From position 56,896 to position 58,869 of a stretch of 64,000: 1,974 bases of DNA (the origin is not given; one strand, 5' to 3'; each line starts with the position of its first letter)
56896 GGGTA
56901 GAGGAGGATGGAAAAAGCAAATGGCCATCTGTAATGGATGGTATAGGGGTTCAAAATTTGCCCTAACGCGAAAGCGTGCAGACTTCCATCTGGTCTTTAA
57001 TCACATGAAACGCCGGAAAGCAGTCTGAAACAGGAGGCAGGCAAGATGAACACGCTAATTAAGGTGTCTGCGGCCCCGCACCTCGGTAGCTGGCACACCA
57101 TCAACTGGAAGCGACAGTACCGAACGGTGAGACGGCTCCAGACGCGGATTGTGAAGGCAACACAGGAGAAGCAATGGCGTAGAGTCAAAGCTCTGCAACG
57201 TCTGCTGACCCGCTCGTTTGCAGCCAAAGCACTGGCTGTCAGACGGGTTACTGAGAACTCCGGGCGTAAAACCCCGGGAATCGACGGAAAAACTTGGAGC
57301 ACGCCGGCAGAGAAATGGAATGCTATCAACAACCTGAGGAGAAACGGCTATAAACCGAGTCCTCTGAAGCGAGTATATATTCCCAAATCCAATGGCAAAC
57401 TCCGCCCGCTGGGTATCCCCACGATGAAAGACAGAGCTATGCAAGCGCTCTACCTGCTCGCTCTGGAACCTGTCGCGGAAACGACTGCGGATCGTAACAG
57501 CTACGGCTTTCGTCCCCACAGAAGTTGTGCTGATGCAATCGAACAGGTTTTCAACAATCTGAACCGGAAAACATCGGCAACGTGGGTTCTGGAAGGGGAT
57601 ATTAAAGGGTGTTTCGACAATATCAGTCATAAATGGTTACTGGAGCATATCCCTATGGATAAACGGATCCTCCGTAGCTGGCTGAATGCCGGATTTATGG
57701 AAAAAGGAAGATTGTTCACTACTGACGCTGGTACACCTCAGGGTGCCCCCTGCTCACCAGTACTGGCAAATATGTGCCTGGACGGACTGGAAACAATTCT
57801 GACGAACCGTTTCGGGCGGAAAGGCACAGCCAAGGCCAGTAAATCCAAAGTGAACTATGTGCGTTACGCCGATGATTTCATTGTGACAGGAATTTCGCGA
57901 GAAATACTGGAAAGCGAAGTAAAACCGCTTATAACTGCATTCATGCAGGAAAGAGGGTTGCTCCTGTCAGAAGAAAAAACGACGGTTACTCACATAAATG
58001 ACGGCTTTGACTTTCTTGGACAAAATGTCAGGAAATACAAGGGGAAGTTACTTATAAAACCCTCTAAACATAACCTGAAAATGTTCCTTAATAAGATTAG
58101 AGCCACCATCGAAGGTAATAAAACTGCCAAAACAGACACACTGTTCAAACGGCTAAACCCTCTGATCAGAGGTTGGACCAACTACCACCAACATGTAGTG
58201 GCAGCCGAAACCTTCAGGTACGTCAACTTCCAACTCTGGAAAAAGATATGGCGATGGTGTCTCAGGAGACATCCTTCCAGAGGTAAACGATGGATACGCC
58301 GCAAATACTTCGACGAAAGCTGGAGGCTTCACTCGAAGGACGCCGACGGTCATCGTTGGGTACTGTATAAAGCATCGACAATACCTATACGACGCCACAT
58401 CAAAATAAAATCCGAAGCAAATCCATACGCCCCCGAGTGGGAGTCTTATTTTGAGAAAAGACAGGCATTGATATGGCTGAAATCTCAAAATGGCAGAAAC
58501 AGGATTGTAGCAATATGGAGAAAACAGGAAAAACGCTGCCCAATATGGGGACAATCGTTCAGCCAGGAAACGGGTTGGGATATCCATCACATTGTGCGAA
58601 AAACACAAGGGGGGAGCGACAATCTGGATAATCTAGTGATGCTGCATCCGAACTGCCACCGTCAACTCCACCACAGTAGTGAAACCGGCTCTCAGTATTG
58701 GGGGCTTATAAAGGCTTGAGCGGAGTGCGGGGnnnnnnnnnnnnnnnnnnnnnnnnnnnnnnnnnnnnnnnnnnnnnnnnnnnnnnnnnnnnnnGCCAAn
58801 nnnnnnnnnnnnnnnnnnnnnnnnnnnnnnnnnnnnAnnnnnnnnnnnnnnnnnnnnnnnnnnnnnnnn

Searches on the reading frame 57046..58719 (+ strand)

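Call 46: search_protein_families(library=ncbifam, proteins=[window:57046-58719:+], max_evalue=0.00001)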
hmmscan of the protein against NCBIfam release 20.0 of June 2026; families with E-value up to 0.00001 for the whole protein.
window:57046-58719:+ (557 aa): 7 families
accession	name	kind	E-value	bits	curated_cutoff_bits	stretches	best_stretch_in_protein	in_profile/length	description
TIGR04416.1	group_II_RT_mat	equivalog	8e-114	380.4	300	1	60-409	3-353/353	group II intron reverse transcriptase/maturase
NF038233.2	retron_St85_RT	exception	8.7e-17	61.3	235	1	107-332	25-234/289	retron St85 family RNA-directed DNA polymerase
NF041747.1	Drt3a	equivalog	7.1e-13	48.6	200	1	163-373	96-316/412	antiviral reverse transcriptase Drt3a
NF041746.1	Drt2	equivalog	1.2e-11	44.5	390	1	226-318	220-302/416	antiviral reverse transcriptase Drt2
NF042941.1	Retron_TIR_antiphage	equivalog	5e-09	35.5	600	1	111-293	33-194/464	TIR domain-containing anti-phage reverse transcriptase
NF038237.1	retron_Ec67_fus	exception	7.4e-09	34.6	450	1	111-283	41-206/572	retron Ec67 family RNA-directed DNA polymerase/endonuclease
NF040563.1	guided_IscB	equivalog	1.2e-07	31.2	175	1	491-546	188-240/314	RNA-guided endonuclease IscB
